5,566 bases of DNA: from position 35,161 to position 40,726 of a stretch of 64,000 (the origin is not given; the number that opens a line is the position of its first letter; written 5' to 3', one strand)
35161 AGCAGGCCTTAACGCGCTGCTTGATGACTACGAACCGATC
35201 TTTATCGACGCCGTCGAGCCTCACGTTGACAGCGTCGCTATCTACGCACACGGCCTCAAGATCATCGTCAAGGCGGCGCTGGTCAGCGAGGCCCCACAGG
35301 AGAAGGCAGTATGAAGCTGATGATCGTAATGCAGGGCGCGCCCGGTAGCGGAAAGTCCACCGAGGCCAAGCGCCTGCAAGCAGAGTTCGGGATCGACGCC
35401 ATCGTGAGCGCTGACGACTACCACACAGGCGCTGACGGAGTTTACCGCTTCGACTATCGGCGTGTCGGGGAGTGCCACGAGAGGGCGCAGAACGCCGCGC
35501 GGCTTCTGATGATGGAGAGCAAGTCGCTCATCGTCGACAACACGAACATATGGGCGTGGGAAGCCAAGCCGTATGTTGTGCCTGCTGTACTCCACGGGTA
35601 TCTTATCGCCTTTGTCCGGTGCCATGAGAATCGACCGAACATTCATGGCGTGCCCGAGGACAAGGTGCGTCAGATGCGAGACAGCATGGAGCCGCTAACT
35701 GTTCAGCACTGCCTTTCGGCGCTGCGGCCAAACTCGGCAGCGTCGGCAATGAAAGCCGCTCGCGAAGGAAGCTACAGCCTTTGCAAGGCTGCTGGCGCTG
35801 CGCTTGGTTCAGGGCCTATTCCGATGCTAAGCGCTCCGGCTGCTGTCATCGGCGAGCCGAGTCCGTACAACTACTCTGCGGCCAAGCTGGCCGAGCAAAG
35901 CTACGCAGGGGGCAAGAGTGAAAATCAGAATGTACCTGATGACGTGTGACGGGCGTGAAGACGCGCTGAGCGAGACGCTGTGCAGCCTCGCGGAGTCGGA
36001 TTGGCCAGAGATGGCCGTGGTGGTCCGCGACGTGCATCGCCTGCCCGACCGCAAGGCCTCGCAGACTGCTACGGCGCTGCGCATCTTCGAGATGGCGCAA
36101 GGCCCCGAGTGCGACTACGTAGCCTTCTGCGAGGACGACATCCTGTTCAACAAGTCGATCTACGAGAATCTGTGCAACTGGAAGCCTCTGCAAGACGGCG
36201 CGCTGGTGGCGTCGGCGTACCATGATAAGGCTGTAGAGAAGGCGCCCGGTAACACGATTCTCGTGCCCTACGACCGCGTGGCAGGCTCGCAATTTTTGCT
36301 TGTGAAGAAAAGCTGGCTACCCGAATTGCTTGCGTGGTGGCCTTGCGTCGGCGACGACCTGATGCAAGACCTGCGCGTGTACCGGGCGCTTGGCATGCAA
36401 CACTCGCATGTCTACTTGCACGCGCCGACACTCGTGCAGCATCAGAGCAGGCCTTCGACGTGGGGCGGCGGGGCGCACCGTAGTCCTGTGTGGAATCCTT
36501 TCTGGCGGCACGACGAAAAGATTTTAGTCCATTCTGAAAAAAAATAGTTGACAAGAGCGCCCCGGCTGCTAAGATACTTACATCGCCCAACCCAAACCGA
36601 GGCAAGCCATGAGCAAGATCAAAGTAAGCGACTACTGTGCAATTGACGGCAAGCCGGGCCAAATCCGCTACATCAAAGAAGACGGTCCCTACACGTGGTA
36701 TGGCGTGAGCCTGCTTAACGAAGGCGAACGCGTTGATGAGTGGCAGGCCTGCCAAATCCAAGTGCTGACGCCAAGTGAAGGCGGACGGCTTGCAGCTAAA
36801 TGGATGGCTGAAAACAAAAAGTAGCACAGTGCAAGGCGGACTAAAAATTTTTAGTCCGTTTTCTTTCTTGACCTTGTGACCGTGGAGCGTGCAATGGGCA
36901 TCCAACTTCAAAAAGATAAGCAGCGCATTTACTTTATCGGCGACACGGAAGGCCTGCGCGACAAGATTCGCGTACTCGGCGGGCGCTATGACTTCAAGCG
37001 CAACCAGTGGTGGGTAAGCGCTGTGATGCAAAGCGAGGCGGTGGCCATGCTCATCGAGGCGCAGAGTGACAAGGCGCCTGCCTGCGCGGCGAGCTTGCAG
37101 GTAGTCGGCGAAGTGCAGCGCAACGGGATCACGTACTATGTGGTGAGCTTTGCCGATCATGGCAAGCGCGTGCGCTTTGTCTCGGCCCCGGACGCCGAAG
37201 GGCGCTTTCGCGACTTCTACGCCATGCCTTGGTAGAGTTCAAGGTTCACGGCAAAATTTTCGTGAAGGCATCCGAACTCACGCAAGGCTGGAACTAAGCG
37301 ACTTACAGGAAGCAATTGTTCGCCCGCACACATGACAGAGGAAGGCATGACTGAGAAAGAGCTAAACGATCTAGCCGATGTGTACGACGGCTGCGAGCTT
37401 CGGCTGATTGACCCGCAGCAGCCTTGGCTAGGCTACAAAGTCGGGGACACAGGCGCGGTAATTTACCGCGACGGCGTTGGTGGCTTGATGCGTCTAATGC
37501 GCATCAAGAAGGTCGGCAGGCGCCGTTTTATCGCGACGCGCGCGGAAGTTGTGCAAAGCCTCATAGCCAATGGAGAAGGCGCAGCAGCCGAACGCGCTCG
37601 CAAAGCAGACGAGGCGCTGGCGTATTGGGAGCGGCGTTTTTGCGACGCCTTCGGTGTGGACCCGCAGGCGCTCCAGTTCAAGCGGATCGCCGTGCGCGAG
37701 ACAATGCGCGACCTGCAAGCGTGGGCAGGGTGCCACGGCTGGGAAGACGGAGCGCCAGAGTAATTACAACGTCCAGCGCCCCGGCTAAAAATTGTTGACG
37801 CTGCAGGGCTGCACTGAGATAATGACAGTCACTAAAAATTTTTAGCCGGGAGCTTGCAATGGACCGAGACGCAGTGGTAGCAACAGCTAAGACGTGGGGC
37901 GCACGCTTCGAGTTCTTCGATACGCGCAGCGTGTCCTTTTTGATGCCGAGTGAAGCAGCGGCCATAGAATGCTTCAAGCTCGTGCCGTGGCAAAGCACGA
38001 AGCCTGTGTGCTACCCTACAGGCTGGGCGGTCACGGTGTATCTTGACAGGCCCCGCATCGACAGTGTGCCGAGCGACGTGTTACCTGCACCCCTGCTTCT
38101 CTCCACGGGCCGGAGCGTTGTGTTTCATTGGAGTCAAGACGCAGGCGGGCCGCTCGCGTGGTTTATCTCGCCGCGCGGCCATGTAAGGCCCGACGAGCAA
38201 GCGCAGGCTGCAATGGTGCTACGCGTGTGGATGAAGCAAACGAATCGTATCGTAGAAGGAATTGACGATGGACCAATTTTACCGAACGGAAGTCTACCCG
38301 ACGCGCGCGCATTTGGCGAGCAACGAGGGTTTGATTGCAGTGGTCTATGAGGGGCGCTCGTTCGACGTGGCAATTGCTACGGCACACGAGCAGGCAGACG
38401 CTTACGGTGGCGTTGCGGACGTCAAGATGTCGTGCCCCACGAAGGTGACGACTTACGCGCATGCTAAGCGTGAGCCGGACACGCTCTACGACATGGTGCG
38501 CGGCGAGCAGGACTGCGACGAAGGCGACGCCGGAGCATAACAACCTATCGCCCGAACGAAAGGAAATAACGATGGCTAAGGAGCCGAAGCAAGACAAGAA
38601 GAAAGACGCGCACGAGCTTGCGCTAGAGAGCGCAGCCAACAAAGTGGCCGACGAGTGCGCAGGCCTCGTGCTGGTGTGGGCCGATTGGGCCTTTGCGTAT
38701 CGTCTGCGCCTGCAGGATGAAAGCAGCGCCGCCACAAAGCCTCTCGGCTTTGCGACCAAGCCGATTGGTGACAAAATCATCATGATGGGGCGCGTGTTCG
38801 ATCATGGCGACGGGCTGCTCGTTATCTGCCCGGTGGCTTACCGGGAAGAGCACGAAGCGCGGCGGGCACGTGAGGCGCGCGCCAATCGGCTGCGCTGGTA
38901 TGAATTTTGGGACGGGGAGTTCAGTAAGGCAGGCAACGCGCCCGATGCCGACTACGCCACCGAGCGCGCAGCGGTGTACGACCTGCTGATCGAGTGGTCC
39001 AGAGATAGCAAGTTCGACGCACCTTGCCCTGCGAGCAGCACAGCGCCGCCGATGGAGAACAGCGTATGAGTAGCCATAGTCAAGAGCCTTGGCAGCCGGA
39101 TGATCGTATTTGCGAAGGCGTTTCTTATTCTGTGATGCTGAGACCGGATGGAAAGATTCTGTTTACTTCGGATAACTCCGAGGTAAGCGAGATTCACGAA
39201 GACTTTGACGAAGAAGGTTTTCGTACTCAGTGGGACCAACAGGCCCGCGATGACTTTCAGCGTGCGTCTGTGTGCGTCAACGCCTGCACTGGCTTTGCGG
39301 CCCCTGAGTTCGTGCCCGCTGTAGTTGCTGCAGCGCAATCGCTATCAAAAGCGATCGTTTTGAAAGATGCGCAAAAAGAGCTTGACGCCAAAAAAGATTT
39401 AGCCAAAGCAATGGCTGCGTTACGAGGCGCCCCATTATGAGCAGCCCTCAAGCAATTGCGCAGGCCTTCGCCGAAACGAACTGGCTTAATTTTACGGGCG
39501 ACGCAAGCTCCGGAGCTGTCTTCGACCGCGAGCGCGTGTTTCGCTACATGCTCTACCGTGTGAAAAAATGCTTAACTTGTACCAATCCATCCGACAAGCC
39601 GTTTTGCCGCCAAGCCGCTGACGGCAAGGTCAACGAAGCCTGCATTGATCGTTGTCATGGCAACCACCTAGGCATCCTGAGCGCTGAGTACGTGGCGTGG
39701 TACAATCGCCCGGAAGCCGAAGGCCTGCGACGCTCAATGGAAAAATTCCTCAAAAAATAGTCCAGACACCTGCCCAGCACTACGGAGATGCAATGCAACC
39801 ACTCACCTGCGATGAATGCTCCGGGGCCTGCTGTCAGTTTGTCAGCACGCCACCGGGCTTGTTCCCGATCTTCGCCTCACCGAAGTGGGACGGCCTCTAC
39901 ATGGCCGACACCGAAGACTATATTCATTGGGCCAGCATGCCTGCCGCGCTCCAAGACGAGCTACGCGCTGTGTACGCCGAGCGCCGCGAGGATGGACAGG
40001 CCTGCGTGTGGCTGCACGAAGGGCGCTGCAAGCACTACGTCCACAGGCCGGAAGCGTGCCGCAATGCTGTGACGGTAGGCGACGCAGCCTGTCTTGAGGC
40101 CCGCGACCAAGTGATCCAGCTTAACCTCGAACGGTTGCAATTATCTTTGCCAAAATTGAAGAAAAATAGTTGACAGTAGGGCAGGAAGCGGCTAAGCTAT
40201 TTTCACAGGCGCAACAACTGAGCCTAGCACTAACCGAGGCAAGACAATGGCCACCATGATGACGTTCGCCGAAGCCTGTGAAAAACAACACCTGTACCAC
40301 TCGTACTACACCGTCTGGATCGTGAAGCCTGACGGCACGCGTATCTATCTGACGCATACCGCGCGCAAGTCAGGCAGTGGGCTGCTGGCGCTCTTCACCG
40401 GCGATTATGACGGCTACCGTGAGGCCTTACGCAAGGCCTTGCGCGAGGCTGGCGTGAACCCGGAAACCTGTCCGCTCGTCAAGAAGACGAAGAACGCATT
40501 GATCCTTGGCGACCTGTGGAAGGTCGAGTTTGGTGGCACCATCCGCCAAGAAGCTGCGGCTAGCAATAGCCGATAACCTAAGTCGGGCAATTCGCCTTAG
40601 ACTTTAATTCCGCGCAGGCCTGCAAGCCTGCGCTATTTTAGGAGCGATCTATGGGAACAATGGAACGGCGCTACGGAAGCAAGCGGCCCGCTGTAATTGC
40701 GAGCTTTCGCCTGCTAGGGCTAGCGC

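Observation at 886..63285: Genome-wide palindromic operator network (39 copies of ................)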

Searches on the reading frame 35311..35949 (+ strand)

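Call 54: search_protein_families(library=pfam, proteins=[window:35311-35949:+], max_evalue=0.01)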
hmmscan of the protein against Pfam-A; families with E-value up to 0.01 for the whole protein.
window:35311-35949:+ (212 aa): 5 families
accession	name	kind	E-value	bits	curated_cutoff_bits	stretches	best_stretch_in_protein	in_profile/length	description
PF13671.12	AAA_33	-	1e-11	45.8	27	1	4-105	1-105/143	AAA domain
PF13238.12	AAA_18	-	0.00015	22.7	29.4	1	5-78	1-80/128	AAA domain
PF08433.16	KTI12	-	0.00032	20.7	22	1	4-79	3-80/271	Chromatin associated protein KTI12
PF18751.7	Ploopntkinase3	-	0.0019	18.2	27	1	4-44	5-45/187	P-loop Nucleotide Kinase3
PF13521.12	AAA_28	-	0.0054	17.4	27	0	5-29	2-26/164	AAA domain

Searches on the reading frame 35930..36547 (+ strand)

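Call 54: search_protein_families(library=pfam, proteins=[window:35930-36547:+], max_evalue=0.01)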
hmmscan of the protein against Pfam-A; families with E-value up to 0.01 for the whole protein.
window:35930-36547:+ (205 aa): 1 family
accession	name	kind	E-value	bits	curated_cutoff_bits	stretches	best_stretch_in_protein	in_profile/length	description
PF01337.24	Barstar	-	0.0065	16.9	23.4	0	11-57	36-81/96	Barstar (barnase inhibitor)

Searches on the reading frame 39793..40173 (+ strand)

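Call 54: search_protein_families(library=pfam, proteins=[window:39793-40173:+], max_evalue=0.01)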
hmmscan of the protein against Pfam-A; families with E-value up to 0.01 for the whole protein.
window:39793-40173:+ (126 aa): 1 family
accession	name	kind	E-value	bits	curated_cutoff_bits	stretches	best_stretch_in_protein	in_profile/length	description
PF03692.20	CxxCxxCC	-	3.4e-07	31.3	23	1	6-94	2-71/85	Putative zinc- or iron-chelating domain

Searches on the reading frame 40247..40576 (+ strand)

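Call 72: search_protein_families(library=pfam, proteins=[window:40247-40576:+], max_evalue=0.05)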
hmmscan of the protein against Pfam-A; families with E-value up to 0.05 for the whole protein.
window:40247-40576:+ (109 aa): 2 families
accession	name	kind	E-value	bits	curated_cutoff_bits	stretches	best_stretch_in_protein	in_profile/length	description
PF02196.21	RBD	-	0.014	15.7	25.7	0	57-83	22-48/69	Raf-like Ras-binding domain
PF21132.2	MFD_D3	-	0.046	14.1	21.8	0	49-80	10-41/73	MFD, D3 domain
